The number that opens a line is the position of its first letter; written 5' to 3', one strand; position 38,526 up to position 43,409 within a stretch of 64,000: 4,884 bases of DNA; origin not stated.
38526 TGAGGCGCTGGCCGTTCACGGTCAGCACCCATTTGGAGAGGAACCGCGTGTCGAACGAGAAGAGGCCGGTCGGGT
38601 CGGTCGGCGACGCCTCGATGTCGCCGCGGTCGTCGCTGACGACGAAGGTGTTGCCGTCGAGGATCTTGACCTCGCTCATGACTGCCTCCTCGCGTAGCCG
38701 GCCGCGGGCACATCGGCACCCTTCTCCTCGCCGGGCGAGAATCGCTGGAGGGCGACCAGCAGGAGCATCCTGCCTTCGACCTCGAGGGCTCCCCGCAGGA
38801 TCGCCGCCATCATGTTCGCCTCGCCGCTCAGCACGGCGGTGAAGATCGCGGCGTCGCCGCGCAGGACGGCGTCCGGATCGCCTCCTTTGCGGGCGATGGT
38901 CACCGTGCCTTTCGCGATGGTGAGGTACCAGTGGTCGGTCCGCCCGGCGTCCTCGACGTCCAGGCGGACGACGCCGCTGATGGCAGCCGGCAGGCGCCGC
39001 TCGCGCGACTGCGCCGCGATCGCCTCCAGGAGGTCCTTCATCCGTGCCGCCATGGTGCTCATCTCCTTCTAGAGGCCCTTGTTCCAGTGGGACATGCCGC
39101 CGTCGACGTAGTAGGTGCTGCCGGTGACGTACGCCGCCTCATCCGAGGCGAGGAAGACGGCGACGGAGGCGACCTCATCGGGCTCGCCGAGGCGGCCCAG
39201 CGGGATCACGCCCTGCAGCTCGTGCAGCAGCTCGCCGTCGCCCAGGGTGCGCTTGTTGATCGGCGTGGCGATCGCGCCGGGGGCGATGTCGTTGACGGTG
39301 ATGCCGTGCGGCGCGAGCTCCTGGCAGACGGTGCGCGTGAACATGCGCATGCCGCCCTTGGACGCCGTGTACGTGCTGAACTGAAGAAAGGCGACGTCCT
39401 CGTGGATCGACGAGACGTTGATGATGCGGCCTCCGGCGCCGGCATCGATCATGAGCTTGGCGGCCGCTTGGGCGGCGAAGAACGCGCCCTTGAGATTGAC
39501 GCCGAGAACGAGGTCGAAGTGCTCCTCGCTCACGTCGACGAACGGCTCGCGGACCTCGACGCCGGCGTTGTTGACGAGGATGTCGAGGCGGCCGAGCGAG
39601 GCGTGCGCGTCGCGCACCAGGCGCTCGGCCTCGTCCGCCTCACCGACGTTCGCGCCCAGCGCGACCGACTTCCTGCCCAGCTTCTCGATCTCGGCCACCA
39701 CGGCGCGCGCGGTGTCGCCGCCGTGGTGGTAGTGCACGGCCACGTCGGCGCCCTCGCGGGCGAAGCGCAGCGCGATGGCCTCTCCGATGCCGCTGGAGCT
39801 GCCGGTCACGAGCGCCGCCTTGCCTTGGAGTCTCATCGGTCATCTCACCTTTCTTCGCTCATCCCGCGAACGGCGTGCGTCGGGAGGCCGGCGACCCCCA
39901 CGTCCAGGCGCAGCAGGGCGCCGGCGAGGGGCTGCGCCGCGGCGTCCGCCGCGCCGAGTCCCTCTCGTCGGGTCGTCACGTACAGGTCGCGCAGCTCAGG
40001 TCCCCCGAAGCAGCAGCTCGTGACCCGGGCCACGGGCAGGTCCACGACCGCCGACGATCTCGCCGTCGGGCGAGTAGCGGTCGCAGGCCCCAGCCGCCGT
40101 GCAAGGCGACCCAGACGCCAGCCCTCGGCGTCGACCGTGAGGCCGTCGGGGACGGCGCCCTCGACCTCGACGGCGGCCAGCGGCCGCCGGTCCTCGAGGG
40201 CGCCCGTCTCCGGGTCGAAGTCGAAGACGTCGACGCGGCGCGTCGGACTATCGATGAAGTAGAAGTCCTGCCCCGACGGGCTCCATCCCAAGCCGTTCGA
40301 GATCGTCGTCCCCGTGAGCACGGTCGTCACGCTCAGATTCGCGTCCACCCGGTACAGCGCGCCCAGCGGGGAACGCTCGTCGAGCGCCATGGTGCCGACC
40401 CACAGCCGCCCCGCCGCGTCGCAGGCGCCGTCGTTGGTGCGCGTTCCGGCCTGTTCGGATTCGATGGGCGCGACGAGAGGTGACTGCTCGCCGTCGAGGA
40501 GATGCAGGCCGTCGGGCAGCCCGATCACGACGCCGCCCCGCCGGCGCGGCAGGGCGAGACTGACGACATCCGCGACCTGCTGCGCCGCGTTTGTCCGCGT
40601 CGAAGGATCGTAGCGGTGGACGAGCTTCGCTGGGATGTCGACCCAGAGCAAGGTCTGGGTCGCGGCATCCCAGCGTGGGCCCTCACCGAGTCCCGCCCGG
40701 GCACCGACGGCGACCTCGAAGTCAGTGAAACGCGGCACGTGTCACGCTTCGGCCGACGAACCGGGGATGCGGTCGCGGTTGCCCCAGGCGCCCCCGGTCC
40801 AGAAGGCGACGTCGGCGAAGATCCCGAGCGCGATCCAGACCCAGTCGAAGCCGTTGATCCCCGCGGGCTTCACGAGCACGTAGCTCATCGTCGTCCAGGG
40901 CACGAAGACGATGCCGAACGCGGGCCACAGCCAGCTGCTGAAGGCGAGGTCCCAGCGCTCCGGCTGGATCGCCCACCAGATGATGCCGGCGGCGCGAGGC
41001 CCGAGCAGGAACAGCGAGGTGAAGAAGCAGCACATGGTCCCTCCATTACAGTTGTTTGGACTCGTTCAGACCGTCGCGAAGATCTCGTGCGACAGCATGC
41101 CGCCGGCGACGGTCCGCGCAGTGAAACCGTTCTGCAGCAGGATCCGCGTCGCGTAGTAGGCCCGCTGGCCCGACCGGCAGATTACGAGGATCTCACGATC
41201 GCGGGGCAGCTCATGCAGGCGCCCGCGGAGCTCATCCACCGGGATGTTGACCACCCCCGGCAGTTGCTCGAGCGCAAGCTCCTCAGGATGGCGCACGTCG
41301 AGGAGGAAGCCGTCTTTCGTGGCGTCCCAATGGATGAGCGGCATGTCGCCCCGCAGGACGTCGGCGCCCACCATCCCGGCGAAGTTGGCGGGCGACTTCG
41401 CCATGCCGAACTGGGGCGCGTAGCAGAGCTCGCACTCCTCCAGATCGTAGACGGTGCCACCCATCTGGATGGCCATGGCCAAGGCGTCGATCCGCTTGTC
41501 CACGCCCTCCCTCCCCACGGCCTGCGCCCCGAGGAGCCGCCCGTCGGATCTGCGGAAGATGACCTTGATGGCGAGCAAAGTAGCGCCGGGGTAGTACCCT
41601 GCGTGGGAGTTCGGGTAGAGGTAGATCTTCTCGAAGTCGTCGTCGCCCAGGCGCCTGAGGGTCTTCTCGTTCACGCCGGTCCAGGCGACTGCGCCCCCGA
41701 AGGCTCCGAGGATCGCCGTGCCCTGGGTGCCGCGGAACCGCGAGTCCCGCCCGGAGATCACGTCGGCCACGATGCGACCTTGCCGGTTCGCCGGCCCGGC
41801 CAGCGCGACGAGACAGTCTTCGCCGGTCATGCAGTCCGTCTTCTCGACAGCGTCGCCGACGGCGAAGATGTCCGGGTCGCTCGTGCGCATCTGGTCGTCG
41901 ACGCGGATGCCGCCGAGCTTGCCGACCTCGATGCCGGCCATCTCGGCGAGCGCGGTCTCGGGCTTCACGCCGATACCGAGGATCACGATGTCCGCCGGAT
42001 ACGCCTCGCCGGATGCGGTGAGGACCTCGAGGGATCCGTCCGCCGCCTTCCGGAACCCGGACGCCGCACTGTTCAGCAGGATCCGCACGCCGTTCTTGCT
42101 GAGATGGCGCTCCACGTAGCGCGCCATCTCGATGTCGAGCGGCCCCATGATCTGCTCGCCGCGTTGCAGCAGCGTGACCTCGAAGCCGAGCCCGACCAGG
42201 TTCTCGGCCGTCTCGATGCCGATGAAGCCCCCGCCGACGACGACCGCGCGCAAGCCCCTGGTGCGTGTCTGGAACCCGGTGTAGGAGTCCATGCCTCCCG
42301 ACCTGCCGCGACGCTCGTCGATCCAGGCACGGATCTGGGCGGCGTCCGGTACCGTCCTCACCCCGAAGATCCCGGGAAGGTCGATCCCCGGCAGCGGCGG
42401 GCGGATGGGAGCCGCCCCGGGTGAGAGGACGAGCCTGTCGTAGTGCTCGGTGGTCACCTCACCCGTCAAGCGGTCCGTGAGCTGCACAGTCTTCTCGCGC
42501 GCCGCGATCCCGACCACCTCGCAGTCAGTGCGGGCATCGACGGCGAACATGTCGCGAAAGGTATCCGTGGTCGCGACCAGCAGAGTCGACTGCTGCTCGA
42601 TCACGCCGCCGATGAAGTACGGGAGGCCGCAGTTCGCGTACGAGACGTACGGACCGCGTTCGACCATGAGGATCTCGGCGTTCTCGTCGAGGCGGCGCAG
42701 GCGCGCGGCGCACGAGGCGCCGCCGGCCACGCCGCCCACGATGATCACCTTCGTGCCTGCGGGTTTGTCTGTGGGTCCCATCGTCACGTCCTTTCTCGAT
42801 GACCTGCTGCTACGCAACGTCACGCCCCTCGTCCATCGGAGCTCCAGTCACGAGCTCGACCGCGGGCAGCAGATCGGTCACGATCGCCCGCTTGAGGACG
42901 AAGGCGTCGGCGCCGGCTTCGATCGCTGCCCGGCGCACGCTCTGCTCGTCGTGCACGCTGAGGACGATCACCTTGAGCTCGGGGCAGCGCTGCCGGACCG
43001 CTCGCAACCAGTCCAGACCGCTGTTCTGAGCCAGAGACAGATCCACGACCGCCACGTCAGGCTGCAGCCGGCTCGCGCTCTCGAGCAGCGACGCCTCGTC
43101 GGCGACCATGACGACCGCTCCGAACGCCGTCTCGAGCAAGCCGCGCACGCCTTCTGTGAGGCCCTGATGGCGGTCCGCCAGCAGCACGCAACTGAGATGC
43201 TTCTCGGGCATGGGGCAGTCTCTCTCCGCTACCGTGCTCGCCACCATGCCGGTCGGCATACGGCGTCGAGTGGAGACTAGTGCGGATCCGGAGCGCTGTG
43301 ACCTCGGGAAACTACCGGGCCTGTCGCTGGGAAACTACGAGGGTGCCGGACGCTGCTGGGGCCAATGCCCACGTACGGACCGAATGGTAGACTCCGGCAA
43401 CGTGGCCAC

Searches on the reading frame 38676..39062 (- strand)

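Call 10: search_protein_families(library=pfam, proteins=[window:38676-39062:-], max_evalue=0.01)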
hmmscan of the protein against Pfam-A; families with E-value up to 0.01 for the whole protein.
window:38676-39062:- (128 aa): 2 families
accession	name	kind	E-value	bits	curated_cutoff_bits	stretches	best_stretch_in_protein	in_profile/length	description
PF02036.22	SCP2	-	2.8e-12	47.3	21.3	1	18-107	9-98/101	SCP-2 sterol transfer family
PF14864.11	Alkyl_sulf_C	-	0.00033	21.3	27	1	31-102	35-106/125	Alkyl sulfatase C-terminal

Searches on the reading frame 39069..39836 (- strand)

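Call 10: search_protein_families(library=pfam, proteins=[window:39069-39836:-], max_evalue=0.01)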
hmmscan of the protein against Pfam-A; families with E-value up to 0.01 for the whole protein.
window:39069-39836:- (255 aa): 4 families
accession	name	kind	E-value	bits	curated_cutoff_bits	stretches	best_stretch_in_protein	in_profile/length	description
PF13561.12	adh_short_C2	-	5.7e-67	226.2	27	1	14-249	5-236/236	Enoyl-(Acyl carrier protein) reductase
PF00106.31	adh_short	-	2.1e-56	190.9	26.6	1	6-196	1-189/195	short chain dehydrogenase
PF08659.16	KR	-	7.6e-08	32.9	22.6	1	9-131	4-129/180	KR domain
PF23441.1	SDR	-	0.00012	22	27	1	58-248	64-255/258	SDR-like rossmann domain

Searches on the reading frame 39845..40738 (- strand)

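Call 10: search_protein_families(library=pfam, proteins=[window:39845-40738:-], max_evalue=0.01)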
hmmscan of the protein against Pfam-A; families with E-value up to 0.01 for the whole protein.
window:39845-40738:- (297 aa): 1 family
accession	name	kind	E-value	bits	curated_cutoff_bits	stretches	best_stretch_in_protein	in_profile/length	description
PF08450.18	SGL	-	1.5e-68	231.5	26.3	1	17-257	1-245/246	SMP-30/Gluconolactonase/LRE-like region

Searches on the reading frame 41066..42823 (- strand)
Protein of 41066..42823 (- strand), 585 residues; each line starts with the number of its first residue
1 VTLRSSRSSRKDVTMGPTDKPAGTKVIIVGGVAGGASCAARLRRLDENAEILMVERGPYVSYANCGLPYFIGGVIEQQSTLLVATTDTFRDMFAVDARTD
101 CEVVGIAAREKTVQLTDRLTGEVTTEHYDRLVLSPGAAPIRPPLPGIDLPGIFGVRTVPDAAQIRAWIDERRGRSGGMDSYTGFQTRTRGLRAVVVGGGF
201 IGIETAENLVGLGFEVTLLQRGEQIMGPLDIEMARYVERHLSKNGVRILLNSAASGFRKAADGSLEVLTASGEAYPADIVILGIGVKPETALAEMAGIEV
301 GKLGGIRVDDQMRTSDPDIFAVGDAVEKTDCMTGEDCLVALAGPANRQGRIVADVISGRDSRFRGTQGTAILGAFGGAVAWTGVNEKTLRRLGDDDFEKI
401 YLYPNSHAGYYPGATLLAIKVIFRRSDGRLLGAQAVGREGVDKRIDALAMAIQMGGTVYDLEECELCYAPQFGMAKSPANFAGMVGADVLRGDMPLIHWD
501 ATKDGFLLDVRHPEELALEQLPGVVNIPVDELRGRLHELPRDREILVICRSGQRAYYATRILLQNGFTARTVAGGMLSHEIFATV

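Call 5: search_protein_families(library=pfam, proteins=[window:41066-42823:-], max_evalue=0.01)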
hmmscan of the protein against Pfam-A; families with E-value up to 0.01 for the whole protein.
window:41066-42823:- (585 aa): 9 families
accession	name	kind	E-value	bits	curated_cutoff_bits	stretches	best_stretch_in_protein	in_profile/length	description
PF07992.20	Pyr_redox_2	-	4e-61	207.4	26.1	1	25-328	2-278/291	Pyridine nucleotide-disulphide oxidoreductase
PF00070.33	Pyr_redox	-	1.5e-19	70.7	22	1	192-268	1-78/82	Pyridine nucleotide-disulphide oxidoreductase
PF02852.28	Pyr_redox_dim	-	1.5e-13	51.4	25.3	1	378-472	10-102/110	Pyridine nucleotide-disulphide oxidoreductase, dimerisation domain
PF00581.25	Rhodanese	-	1.5e-10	41.9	22.2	1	505-576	12-96/102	Rhodanese-like domain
PF13738.12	Pyr_redox_3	-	8.8e-08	32.2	30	1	188-323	162-305/305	Pyridine nucleotide-disulphide oxidoreductase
PF01266.30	DAO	-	4.4e-07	30.2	27.9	0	193-224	2-33/353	FAD dependent oxidoreductase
PF13450.12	NAD_binding_8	-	1.1e-06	29.2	21.9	0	28-60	1-31/68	NAD(P)-binding Rossmann-like domain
PF03486.20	HI0933_like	-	0.00013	21.9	50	0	235-388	113-204/244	HI0933-like protein Rossmann domain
PF01262.27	AlaDh_PNT_C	-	0.009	15.9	23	0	192-229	30-67/214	Alanine dehydrogenase/PNT, C-terminal domain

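Call 9: search_protein_families(library=ncbifam, proteins=[window:41066-42823:-], max_evalue=0.01)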
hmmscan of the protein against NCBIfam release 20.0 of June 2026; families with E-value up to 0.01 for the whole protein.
window:41066-42823:- (585 aa): 66 families (the best 25 are shown)
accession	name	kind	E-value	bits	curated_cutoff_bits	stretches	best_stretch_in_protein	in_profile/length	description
TIGR03385.1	CoA_CoA_reduc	equivalog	2.7e-125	418.6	578.8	1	25-483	1-439/439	CoA-disulfide reductase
NF007123.0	PRK09564.1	equivalog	6.2e-94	315.2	458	1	25-485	2-442/444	CoA-disulfide reductase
NF010037.0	PRK13512.1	equivalog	7.4e-92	308.5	394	1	24-483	2-434/438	CoA-disulfide reductase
NF046103.1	NOXase_Strep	equivalog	3.6e-53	181.1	600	1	25-482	1-434/442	H2O-forming NADH oxidase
NF045765.1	PhenlGlyoxDHPadH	equivalog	1.7e-44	152.3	475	1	24-369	3-319/416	NADH-dependent phenylglyoxylate dehydrogenase subunit epsilon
TIGR02374.1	nitri_red_nirB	equivalog_domain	4.7e-41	141.1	578.35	1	27-383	2-329/794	nitrite reductase large subunit NirB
NF042949.2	3PPDioc_HcaD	equivalog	6.1e-35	120.7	450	2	190-354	142-303/386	3-phenylpropionate/cinnamic acid dioxygenase ferredoxin--NAD(+) reductase subunit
TIGR01350.1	lipoamide_DH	equivalog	1.4e-33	116.3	408.8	1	191-463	171-435/461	dihydrolipoyl dehydrogenase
NF003437.0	PRK04965.1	equivalog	1.7e-32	112.9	392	2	191-327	142-276/378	NADH:flavorubredoxin reductase NorW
NF041682.1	ant_diox_AndAa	equivalog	6.6e-31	107.4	650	1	25-363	5-316/406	anthranilate 1,2-dioxygenase system ferredoxin--NAD(+) reductase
TIGR02053.1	MerA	equivalog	2.5e-30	105.9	454.45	1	110-467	116-438/465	mercury(II) reductase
NF007286.0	PRK09754.1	equivalog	9.1e-30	103.7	447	1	25-356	5-306/400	phenylpropionate dioxygenase ferredoxin reductase subunit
NF004776.0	PRK06116.1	equivalog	1.5e-29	103.3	480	1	169-329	146-308/450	glutathione-disulfide reductase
TIGR01424.1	gluta_reduc_2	equivalog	3.6e-29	101.6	606.05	1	175-461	151-428/446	glutathione-disulfide reductase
NF004943.0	PRK06292.2-1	equivalog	1.1e-27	96.9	432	1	192-463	173-436/456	dihydrolipoyl dehydrogenase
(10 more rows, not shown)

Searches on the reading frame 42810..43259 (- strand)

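Call 5: search_protein_families(library=pfam, proteins=[window:42810-43259:-], max_evalue=0.01)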
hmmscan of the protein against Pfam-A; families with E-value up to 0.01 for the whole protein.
window:42810-43259:- (149 aa): 1 family
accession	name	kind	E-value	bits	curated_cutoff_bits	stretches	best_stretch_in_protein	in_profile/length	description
PF00072.30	Response_reg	-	1.2e-17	64.5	30.2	1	25-134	1-110/111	Response regulator receiver domain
